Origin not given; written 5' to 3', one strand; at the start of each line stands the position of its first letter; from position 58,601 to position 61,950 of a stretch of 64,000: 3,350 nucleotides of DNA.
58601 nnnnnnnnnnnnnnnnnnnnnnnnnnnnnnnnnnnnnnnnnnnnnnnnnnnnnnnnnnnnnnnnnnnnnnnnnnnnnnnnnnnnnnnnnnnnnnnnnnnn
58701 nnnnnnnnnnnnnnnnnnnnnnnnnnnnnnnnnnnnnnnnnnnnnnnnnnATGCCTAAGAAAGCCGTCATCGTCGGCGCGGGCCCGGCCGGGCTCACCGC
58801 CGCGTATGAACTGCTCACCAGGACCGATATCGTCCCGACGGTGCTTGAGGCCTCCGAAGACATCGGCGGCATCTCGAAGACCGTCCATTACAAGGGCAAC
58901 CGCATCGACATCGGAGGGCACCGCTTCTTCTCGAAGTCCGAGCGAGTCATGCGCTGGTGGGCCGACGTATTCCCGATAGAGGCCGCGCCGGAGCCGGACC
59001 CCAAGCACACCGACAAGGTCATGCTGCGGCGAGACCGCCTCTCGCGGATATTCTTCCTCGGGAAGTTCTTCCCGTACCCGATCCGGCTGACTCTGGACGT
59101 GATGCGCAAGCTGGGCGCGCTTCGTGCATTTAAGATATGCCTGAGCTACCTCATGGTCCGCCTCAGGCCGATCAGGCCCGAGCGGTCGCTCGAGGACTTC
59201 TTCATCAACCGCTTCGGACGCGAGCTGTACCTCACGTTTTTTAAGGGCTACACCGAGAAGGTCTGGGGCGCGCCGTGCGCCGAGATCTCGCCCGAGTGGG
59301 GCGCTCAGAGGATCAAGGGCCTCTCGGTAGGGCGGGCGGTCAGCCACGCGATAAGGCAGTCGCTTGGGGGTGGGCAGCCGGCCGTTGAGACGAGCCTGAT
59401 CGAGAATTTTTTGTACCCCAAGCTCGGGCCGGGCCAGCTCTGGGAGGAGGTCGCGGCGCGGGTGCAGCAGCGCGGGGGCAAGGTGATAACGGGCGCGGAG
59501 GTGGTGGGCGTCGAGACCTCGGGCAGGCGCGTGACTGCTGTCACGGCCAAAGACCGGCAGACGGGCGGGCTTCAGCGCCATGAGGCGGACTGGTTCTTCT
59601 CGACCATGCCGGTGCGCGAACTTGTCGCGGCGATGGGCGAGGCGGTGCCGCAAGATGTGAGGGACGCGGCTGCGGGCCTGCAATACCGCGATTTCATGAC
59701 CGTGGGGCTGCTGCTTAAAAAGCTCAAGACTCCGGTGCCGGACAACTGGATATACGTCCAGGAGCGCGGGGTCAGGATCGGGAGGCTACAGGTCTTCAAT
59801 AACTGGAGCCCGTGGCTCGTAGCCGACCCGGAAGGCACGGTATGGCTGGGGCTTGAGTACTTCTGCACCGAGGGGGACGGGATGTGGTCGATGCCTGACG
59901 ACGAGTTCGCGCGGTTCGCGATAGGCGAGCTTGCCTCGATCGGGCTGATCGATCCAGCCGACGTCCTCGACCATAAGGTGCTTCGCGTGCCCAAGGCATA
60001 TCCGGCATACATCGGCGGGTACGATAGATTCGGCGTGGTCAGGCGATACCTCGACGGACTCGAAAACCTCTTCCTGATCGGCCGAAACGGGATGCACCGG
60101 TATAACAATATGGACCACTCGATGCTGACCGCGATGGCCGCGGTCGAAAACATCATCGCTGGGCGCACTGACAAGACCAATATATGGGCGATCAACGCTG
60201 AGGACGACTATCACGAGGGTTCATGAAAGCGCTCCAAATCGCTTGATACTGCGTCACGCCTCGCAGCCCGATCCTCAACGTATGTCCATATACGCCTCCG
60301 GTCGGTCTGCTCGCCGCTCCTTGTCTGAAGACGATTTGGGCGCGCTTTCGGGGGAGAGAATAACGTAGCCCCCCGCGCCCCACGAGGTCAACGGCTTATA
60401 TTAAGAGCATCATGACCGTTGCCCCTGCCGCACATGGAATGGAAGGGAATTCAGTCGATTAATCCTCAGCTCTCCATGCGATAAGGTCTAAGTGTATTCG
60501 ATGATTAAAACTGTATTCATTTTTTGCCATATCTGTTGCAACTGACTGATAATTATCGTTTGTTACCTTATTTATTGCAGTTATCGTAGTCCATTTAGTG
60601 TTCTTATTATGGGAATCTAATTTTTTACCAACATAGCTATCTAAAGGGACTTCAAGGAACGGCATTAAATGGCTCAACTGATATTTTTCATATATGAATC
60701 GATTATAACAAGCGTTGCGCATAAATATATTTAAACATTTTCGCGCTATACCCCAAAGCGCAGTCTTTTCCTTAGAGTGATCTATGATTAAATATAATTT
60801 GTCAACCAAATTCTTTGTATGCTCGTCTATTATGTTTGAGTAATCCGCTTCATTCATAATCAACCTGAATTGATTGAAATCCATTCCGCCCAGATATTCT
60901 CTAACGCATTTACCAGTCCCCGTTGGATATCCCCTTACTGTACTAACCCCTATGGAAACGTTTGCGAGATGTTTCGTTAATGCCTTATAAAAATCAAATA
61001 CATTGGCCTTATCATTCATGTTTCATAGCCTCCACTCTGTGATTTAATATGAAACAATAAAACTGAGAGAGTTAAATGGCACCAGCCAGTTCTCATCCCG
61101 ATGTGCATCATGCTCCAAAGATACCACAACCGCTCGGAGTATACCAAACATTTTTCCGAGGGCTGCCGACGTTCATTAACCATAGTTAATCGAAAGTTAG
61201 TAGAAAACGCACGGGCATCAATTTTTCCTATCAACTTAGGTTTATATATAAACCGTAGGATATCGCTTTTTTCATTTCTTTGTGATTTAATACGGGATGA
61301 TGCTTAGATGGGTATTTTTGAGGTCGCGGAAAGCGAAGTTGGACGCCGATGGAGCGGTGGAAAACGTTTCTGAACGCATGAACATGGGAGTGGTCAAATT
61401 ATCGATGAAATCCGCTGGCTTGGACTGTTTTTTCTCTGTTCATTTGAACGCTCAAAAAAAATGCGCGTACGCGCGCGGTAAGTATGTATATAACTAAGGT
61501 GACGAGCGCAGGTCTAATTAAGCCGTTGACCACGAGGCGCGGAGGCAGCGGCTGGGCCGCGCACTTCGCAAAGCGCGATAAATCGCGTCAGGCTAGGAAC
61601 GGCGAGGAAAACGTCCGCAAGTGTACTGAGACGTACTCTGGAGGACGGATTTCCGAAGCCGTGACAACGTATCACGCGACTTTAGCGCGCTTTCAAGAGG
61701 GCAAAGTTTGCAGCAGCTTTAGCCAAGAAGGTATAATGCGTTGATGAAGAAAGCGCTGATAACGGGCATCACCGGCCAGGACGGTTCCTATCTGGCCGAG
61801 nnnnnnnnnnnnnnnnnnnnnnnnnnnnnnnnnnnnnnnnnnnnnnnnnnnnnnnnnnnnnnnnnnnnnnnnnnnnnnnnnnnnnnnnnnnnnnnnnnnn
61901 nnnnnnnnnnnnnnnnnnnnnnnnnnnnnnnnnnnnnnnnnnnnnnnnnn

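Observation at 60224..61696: Second cassette E2 with the same plan but different cargo; its first bases supply the stop codon of the upstream gene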

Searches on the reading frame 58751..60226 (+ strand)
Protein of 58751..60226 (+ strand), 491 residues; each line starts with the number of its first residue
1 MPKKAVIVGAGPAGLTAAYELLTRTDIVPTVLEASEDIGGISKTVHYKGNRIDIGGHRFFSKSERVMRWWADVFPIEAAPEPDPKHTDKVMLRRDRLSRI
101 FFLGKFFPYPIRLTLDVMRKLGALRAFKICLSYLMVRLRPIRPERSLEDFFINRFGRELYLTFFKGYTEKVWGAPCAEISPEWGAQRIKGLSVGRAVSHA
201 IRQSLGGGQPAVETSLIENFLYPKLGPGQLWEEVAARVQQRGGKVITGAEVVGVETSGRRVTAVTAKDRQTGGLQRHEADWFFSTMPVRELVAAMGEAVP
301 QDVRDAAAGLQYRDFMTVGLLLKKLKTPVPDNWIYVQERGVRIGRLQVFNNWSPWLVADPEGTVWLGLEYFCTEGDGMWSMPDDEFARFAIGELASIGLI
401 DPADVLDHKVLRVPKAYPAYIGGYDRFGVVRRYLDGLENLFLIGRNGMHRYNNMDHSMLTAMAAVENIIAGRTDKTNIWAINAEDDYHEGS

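Call 12: search_protein_families(library=pfam, proteins=[window:58751-60226:+], max_evalue=0.1)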
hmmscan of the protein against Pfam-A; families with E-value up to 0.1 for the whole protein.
window:58751-60226:+ (491 aa): 14 families
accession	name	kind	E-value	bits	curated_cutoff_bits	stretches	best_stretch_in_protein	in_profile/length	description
PF01593.30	Amino_oxidase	-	2.8e-19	70.2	19.8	1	13-468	2-442/443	Flavin containing amine oxidoreductase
PF13450.12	NAD_binding_8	-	7.2e-13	49.1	21.9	1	7-72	1-67/68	NAD(P)-binding Rossmann-like domain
PF01266.30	DAO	-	9.1e-10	39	27.9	2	5-42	2-39/353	FAD dependent oxidoreductase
PF01946.23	Thi4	-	6.6e-05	22.7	26.2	1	5-40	20-55/235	Thi4 family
PF12831.13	FAD_oxidored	-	0.00038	20.3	27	1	231-282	94-140/416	FAD dependent oxidoreductase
PF00070.33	Pyr_redox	-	0.00043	21.2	22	0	232-268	44-81/82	Pyridine nucleotide-disulphide oxidoreductase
PF07992.20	Pyr_redox_2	-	0.00052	20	26.1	1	4-23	2-21/291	Pyridine nucleotide-disulphide oxidoreductase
PF01494.25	FAD_binding_3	-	0.0071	16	22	1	5-23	4-22/349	FAD binding domain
PF00890.30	FAD_binding_2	-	0.015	14.9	20.4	1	5-25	2-22/414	FAD binding domain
PF03486.20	HI0933_like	-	0.022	14.6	50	1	4-39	2-36/244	HI0933-like protein Rossmann domain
PF01470.22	Peptidase_C15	-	0.035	14.6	22.7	1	234-316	63-145/204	Pyroglutamyl peptidase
PF13738.12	Pyr_redox_3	-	0.035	13.8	30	1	6-34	1-29/305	Pyridine nucleotide-disulphide oxidoreductase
PF00743.25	FMO-like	-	0.062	12.2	22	1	3-45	2-43/532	Flavin-binding monooxygenase-like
PF05834.18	Lycopene_cycl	-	0.095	12.2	23.4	0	6-38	3-36/380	Lycopene cyclase protein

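Call 39: find_homologous_proteins(query=window:58751-60226:+, max_evalue=1e-50)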
Query window:58751-60226:+ (491 aa): 8000 proteins with E <= 1e-50 among 8000 candidates; the best 120 are listed.
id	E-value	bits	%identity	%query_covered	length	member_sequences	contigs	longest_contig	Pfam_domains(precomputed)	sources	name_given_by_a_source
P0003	0.0e+0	1139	100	100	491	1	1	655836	PF01266.31,PF01593.31,PF13450.13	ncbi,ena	-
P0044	7.0e-280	946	84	100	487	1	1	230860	PF01266.31,PF01593.31,PF13450.13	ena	-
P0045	1.9e-227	774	65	99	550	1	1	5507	PF01266.31,PF01593.31,PF13450.13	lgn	-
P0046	3.0e-225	766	65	99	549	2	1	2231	PF01266.31,PF01593.31,PF13450.13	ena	-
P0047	4.6e-225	766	65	99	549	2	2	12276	PF01593.31,PF13450.13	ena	-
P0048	5.3e-225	765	65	99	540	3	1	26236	PF01266.31,PF01593.31,PF13450.13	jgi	jgi:protoporphyrinogen oxidase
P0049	7.7e-225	765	63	100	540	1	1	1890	PF01593.31,PF13450.13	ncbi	-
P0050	1.4e-224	764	65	99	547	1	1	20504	PF01266.31,PF01593.31,PF13450.13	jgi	jgi:protoporphyrinogen oxidase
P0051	7.6e-224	762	64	100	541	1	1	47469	PF01266.31,PF01593.31,PF13450.13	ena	-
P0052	1.5e-223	761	64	100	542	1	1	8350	PF01266.31,PF01593.31,PF13450.13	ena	-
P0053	6.2e-223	759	63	99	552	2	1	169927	PF01266.31,PF01593.31,PF13450.13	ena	-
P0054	9.1e-223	758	63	99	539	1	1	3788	PF01593.31,PF13450.13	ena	-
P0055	1.3e-222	758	63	99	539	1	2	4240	PF01593.31,PF13450.13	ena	-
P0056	1.5e-222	757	64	100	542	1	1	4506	PF01266.31,PF01593.31,PF13450.13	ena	-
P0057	2.4e-222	757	63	99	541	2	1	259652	PF01266.31,PF01593.31,PF13450.13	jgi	-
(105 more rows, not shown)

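Call 40: find_encoding_contigs(protein=P0044, flank=10000, max_places=3)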
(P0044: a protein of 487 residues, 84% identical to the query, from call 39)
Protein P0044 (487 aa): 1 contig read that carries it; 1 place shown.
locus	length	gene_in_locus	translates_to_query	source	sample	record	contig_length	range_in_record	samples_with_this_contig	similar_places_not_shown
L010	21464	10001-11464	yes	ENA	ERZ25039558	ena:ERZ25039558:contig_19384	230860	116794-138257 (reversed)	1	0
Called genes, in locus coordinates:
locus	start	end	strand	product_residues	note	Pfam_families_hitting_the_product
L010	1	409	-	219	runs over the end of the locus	PF00909:Ammonium_transp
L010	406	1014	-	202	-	PF00909:Ammonium_transp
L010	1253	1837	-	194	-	PF02545:Maf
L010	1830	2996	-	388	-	PF00890:FAD_binding_2, PF01266:DAO, PF03486:HI0933_like, PF07992:Pyr_redox_2 (weak), PF12831:FAD_oxidored (weak), PF13450:NAD_binding_8 (weak), PF22780:HI0933_like_1st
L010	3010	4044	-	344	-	PF13581:HATPase_c_2 (weak), PF14213:DUF4325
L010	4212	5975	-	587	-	PF01268:FTHFS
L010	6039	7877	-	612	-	PF01512:Complex1_51K, PF10531:SLBB, PF22461:SLBB_2 (weak), PF10589:NADH_4Fe-4S, PF00037:Fer4 (weak), PF12838:Fer4_7, PF13187:Fer4_9, PF13237:Fer4_10, +3 more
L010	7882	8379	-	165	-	PF01257:2Fe-2S_thioredx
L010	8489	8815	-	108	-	PF02943:FeThRed_B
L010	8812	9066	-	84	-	PF00462:Glutaredoxin, PF13417:GST_N_3 (weak), PF13409:GST_N_2 (weak)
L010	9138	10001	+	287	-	PF00753:Lactamase_B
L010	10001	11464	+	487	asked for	PF01266:DAO (faint), PF01593:Amino_oxidase, PF13450:NAD_binding_8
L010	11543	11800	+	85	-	PF04221:RelB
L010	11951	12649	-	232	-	-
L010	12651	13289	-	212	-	PF00912:Transgly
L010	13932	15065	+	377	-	PF01370:Epimerase, PF04321:RmlD_sub_bind (weak), PF16363:GDP_Man_Dehyd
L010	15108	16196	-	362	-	PF13188:PAS_8 (faint), PF00512:HisKA (weak), PF02518:HATPase_c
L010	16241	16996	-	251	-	PF01061:ABC2_membrane, PF12698:ABC2_membrane_3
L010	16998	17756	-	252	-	PF00005:ABC_tran, PF13304:AAA_21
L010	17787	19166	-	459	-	PF00672:HAMP, PF00512:HisKA, PF02518:HATPase_c, PF13589:HATPase_c_3 (faint)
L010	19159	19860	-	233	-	PF00072:Response_reg, PF00486:Trans_reg_C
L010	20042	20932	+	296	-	-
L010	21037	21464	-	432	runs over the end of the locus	PF01964:ThiC_Rad_SAM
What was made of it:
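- Synteny covers at least 12 genes (call 40).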

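Call 52: search_protein_families(library=pfam, proteins=[L010:11951-12649:-, L010:12651-13289:-, L010:11543-11800:+], max_evalue=0.1)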
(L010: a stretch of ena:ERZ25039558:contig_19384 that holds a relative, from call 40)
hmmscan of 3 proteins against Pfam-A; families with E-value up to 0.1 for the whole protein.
L010:11951-12649:- (232 aa): 1 family
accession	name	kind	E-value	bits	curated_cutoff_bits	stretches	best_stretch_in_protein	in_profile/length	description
PF09398.16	FOP_dimer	-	0.065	13.9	29.4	0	110-153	20-64/81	FOP N terminal dimerisation domain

L010:12651-13289:- (212 aa): 1 family
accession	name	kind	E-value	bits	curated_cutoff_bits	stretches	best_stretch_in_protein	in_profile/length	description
PF00912.28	Transgly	-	2.9e-30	105.5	27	1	38-193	20-176/178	Transglycosylase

L010:11543-11800:+ (85 aa): 2 families
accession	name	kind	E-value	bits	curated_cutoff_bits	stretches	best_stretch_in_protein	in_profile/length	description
PF04221.18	RelB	-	2.3e-19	69.5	22.4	1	4-83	2-82/82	RelB antitoxin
PF16256.10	DUF4911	-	0.026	15.1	29.3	1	2-27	30-55/57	Domain of unknown function (DUF4911)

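Call 53: search_protein_families(library=padloc, proteins=[L010:11951-12649:-, L010:12651-13289:-], max_evalue=0.1)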
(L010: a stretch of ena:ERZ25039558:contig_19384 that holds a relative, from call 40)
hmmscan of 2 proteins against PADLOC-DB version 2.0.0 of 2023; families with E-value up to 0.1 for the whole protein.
L010:11951-12649:- (232 aa): 0 families

L010:12651-13289:- (212 aa): 0 families

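Call 76: search_protein_families(library=phrogs, proteins=[L010:11951-12649:-, L010:12651-13289:-], max_evalue=0.1)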
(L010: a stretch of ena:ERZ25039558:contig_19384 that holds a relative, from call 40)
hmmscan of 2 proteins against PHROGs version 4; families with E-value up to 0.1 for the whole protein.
L010:11951-12649:- (232 aa): 1 family
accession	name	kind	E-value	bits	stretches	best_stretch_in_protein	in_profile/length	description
phrog_32008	-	unknown function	8e-08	33.4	1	33-112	19-97/206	-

L010:12651-13289:- (212 aa): 1 family
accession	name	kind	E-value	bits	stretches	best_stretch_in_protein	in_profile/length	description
phrog_33002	-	unknown function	1.3e-07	31.2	1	35-140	103-209/765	-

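Call 105: search_protein_families(library=ncbifam, proteins=[L010:12651-13289:-, L010:11951-12649:-], max_evalue=0.001)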
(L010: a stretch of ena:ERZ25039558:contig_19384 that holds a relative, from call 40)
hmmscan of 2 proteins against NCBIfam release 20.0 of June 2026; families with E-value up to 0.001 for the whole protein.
L010:12651-13289:- (212 aa): 13 families
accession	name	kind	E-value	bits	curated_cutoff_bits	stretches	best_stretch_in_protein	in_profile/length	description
TIGR02074.1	PBP_1a_fam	subfamily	2.5e-29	102.5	508.75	1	39-197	9-168/535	PBP1A family penicillin-binding protein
TIGR02073.1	PBP_1c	equivalog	1.2e-24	86.9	494.2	1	38-202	39-205/728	penicillin-binding protein 1C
NF051885.1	tranpepglycosPbpC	equivalog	8.4e-22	77.5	900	1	39-197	82-241/632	multimodular transpeptidase-transglycosylase PbpC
NF008643.0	PRK11636.1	equivalog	9.1e-20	70.5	1263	1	38-206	72-245/850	peptidoglycan glycosyltransferase/peptidoglycan DD-transpeptidase MrcA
TIGR02070.1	mono_pep_trsgly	equivalog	9.7e-20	71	182.65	1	39-194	62-218/224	monofunctional biosynthetic peptidoglycan transglycosylase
TIGR02071.1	PBP_1b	equivalog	2.7e-19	68.8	717.75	1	38-143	153-259/729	penicillin-binding protein 1B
NF010008.0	PRK13481.1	equivalog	1e-18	67.6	270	1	39-145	87-193/269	glycosyltransferase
NF038272.1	strep_PBP1A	exception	4.1e-17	61.7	1075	1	34-146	71-186/658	penicillin-binding protein PBP1A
NF011423.0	PRK14850.1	equivalog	5.7e-16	58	1275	1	38-147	163-273/764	penicillin-binding protein 1b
NF038276.1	strep_PBP2A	exception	1.3e-15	56.7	1100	1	39-189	103-251/716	penicillin-binding protein PBP2A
NF007061.0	PRK09506.1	equivalog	4e-15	54.7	1120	1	41-140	220-320/825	bifunctional glycosyl transferase/transpeptidase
NF008414.0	PRK11240.1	equivalog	4.6e-14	51.4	1121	1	38-200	70-229/774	peptidoglycan glycosyltransferase PbpC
NF038274.1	strep_PBP1B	exception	7e-12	44.5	1225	1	37-138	87-189/745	penicillin-binding protein PBP1B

L010:11951-12649:- (232 aa): 0 families

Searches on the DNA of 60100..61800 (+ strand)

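Call 56: search_dna_similar(query=window:60200-61750:+, collection=plasmids, mode=distant, max_evalue=0.001)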
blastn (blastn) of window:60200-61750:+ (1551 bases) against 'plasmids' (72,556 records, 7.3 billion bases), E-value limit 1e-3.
No match.

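Call 57: search_dna_similar(query=window:60200-61750:+, collection=phages, mode=distant, max_evalue=0.001)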
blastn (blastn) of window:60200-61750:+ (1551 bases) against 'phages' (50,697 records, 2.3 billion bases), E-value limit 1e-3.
No match.
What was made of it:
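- Tried and rejected: blastn of E2 against plasmids and phages gave nothing (calls 56, 57).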

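Call 93: search_rna_families(source=window, start=60100, end=61800, threshold=evalue, max_evalue=1)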
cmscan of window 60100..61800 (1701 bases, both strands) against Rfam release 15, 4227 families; matches with E-value up to 1: 0.
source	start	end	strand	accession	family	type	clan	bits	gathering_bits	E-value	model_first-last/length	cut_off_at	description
